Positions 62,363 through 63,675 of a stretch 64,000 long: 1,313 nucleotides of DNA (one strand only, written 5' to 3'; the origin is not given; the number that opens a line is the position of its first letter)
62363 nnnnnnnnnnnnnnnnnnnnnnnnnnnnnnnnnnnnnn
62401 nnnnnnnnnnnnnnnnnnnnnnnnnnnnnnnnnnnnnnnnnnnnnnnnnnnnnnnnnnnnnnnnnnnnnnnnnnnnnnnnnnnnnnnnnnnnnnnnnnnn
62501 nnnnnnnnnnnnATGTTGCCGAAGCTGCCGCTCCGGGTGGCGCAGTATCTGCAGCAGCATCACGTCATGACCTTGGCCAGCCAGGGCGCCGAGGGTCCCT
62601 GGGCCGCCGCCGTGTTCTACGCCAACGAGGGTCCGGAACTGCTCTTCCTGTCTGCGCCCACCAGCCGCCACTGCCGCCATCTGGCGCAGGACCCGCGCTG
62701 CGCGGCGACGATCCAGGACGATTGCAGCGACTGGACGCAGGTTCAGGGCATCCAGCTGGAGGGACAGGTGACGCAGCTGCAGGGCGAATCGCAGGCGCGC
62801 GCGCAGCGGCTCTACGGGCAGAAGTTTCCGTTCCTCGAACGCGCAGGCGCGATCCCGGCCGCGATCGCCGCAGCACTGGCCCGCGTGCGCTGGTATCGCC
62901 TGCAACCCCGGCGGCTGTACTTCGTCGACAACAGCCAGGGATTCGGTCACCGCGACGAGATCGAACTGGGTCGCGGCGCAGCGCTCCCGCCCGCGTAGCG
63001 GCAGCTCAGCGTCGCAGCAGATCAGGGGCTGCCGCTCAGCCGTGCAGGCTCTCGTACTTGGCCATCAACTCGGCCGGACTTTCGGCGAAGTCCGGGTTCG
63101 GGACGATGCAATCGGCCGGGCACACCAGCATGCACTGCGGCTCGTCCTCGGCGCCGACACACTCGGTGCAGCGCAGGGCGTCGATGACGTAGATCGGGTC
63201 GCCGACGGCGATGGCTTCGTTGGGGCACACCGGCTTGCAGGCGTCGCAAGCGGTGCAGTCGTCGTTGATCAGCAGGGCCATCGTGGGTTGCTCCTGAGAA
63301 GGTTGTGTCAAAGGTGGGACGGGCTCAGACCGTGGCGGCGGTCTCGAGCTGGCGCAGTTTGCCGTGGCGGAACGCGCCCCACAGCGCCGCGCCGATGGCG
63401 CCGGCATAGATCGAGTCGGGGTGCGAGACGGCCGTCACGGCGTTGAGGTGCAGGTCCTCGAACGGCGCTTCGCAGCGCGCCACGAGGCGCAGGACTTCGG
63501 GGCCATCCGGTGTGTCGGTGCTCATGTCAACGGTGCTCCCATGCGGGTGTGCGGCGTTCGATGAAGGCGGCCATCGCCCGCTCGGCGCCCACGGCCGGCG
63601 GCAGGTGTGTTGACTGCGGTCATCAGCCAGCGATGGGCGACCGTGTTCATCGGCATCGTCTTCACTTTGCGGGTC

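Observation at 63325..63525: Benzoyl-CoA reductase operon collapsed into a 66-codon bcrC-bcrD chimera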

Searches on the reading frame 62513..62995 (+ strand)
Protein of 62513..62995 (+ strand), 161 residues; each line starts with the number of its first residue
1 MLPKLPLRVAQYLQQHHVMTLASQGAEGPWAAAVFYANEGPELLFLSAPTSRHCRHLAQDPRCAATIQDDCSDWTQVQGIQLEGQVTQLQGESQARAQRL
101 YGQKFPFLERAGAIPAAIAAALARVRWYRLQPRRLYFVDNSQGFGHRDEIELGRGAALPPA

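Call 43: find_related_loci(query=window:62513-62995:+, collection=genome_contigs, flank=10000)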
Query seq(161 aa) (161 aa) in genome_contigs; peptide patterns used: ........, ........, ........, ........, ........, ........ (x = any residue, [..] = any of these).
190 stretches matched a pattern; 8 encode a relative of the query (tblastn E <= 1e-3); 8 distinct loci.
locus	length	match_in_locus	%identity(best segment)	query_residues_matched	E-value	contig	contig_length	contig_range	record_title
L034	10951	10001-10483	94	1-161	1e-101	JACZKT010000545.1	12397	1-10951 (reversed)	MAG: Rubrivivax sp. isolate MAG52 rubrivivax_1_contig_1125839, whole genome shotgun sequence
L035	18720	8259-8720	67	1-154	9e-71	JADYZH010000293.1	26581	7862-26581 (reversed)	MAG: Sulfuritalea sp. isolate SJ561 c_000001249559, whole genome shotgun sequence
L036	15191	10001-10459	62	1-153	2e-63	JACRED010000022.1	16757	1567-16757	MAG: Nitrosomonadales bacterium isolate NC_groundwater_1690_Pr3_B-0.1um_58_591 SR-2_scaffold_141_1266208, whole genome s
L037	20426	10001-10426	62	8-152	5e-54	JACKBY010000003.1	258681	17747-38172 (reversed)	MAG: Promineifilum sp. isolate HK-STAS-CHLO-33 HK-STAS-CHLO-33_3, whole genome shotgun sequence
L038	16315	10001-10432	57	8-152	4e-52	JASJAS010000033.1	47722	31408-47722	MAG: Acidimicrobiia bacterium isolate MO_035.B13 MO_035.c_421, whole genome shotgun sequence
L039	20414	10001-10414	58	12-152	2e-50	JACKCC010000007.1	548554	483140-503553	MAG: Ardenticatenaceae bacterium isolate HK-STAS-CHLO-37 HK-STAS-CHLO-37_7, whole genome shotgun sequence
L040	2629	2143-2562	52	12-152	9e-49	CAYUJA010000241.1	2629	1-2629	MAG TPA_asm: uncultured Acidimicrobiaceae bacterium isolate binchicken_co121_64 genome assembly, contig: NODE_56036_leng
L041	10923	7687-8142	66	1-152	2e-68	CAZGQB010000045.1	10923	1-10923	MAG TPA_asm: uncultured Sulfuritalea sp. isolate SRP173033_co1_149 genome assembly, contig: NODE_13742_length_10923_cov_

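Call 59: search_protein_families(library=pfam, proteins=[window:62513-62995:+], max_evalue=0.01)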
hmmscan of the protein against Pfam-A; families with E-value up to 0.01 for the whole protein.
seq(161 aa): 3 families
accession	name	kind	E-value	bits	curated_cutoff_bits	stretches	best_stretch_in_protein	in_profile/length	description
PF01243.27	PNPOx_N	-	3.8e-11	43.9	28.1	1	9-138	5-119/120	Pyridoxamine 5'-phosphate oxidase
PF12900.13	Pyridox_ox_2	-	0.00039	20.8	27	1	11-134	7-135/140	Pyridoxamine 5'-phosphate oxidase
PF13883.13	CREG_beta-barrel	-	0.0089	16.5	27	0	38-151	49-161/167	CREG, beta-barrel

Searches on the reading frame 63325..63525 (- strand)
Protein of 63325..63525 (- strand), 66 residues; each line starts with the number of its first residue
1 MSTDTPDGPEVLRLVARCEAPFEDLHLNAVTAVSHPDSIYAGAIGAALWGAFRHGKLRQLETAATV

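Call 4: search_protein_families(library=ncbifam, proteins=[window:63325-63525:-], max_evalue=1)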
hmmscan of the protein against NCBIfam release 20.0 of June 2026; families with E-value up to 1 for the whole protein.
window:63325-63525:- (66 aa): 1 family
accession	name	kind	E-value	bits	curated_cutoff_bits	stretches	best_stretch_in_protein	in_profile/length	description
TIGR02261.1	benz_CoA_red_D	equivalog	1.2e-06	27.9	312.85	1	29-50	241-262/262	benzoyl-CoA reductase subunit D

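Call 28: find_homologous_proteins(query=window:63325-63525:-, max_evalue=0.01)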
Query window:63325-63525:- (66 aa): 226 proteins with E <= 0.01 among 227 candidates; the best 120 are listed.
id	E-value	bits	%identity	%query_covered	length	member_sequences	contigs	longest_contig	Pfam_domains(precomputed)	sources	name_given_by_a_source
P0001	8.4e-37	141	100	100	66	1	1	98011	-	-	-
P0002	4.6e-12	63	89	53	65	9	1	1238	PF01869.27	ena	-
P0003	9.0e-12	62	86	55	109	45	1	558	PF01869.27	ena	-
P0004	1.8e-11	61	82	58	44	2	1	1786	-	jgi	jgi:benzoyl-CoA reductase subunit D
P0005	2.1e-11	61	89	53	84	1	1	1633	-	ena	-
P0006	2.6e-11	61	81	56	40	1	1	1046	-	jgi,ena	-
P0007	3.2e-11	60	89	53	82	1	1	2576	PF01869.27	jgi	-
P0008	3.5e-11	60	65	73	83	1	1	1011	PF01869.27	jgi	jgi:activator of 2-hydroxyglutaryl-CoA dehydratase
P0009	5.0e-11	60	86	53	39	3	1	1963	-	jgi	jgi:benzoyl-CoA reductase subunit D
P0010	6.0e-11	60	77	53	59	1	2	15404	PF01869.27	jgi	jgi:benzoyl-CoA reductase subunit D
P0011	6.9e-11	59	83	53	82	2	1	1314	PF01869.27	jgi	jgi:benzoyl-CoA reductase subunit D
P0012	7.2e-11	59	91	48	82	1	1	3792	PF01869.27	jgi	-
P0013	7.2e-11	59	89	53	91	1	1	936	-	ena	-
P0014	7.2e-11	59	86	55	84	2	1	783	PF01869.27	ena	-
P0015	7.6e-11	59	86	53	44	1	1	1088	-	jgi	jgi:benzoyl-CoA reductase subunit D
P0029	3.4e-10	57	57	83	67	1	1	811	PF01883.25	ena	-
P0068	4.2e-9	54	84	48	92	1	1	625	PF00037.33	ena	-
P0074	5.7e-9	53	73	61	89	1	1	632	PF00276.26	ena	-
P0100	3.0e-8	51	86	44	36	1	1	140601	-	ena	-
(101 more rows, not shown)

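Call 33: find_encoding_contigs(protein=P0100, flank=6000, max_places=3)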
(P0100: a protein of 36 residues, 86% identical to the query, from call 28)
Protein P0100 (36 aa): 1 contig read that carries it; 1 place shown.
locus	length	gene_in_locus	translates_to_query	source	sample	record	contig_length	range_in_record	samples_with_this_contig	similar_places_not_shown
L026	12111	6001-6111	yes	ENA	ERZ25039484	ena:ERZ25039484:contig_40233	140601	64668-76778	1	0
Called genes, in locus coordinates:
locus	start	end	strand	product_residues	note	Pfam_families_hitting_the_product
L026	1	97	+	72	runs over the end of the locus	PF00378:ECH_1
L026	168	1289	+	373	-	PF00378:ECH_1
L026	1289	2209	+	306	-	-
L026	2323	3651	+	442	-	PF06050:HGD-D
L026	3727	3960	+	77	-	-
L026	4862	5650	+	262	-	-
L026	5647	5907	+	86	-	PF01869:BcrAD_BadFG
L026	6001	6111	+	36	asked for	-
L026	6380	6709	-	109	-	-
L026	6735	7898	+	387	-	-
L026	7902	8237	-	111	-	PF18913:FBPase_C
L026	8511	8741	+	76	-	-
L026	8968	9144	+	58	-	-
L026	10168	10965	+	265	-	PF02789:Peptidase_M17_N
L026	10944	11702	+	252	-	PF00883:Peptidase_M17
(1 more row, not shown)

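Call 34: find_encoding_contigs(protein=P0074, flank=2000, max_places=2)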
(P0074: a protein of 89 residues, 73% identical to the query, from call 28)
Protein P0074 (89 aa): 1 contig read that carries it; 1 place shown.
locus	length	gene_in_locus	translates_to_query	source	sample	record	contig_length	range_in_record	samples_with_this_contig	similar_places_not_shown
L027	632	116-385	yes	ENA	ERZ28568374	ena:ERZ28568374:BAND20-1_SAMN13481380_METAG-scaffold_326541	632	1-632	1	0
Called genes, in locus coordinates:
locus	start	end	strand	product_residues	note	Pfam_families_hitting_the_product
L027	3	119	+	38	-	?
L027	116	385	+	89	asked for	PF00276:Ribosomal_L23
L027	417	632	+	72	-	?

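Call 35: find_encoding_contigs(protein=P0068, flank=2000, max_places=2)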
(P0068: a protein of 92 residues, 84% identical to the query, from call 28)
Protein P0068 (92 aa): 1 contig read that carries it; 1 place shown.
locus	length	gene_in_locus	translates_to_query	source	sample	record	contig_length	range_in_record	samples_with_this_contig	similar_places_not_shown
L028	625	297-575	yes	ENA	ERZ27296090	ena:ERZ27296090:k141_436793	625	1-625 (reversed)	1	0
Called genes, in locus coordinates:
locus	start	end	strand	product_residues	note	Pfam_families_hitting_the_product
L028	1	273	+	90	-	?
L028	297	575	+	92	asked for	PF00037:Fer4 (weak)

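Call 36: find_encoding_contigs(protein=P0029, flank=2000, max_places=2)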
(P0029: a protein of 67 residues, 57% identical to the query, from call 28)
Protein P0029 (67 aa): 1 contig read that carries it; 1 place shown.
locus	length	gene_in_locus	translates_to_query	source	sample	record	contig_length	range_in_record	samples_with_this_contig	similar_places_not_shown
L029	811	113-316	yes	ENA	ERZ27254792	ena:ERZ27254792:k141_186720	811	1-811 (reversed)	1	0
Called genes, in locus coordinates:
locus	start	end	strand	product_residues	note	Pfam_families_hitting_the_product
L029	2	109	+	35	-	?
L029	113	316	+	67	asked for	PF01883:FeS_assembly_P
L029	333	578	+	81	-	-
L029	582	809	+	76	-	?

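Call 59: search_protein_families(library=pfam, proteins=[window:63328-63525:-], max_evalue=0.01)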
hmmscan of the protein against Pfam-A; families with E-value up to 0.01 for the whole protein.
seq(66 aa): 1 family
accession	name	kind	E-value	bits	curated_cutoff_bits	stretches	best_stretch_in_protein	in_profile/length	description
PF01869.26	BcrAD_BadFG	-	0.0055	16.7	31.5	1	30-50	251-271/271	BadF/BadG/BcrA/BcrD ATPase family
